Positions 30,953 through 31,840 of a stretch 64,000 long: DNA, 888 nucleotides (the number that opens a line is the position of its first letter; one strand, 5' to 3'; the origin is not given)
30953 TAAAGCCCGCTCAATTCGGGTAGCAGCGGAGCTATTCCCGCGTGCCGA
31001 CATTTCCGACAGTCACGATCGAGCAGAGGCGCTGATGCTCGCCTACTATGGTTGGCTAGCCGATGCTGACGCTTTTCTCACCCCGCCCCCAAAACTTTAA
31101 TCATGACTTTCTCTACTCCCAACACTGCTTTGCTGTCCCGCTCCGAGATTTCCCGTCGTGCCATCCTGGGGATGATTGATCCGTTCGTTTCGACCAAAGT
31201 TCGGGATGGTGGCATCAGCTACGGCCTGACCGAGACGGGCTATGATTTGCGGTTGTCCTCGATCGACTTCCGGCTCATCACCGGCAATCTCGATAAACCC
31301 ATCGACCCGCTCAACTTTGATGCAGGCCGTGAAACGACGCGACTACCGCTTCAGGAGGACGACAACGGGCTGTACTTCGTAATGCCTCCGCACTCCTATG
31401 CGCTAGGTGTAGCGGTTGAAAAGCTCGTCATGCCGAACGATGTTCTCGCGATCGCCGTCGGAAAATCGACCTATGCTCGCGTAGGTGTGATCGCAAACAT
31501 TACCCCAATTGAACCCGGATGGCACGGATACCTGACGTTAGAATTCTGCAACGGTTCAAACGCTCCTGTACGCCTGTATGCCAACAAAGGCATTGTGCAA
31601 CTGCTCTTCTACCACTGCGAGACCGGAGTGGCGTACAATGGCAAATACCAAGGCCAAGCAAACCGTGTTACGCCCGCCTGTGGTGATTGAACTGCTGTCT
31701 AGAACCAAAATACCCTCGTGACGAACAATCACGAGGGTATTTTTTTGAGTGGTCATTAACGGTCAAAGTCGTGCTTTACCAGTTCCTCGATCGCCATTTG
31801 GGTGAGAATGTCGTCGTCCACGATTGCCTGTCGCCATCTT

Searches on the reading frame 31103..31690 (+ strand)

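Call 57: search_protein_families(library=pfam, max_evalue=0.01, proteins=[window:31103-31690:+])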
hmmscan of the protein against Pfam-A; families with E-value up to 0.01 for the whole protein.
window:31103-31690:+ (195 aa): 1 family
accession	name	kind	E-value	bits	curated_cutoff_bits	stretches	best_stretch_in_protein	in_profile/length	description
PF22769.1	DCD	-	5.2e-26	92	27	1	11-170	2-151/153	dCTP deaminase-like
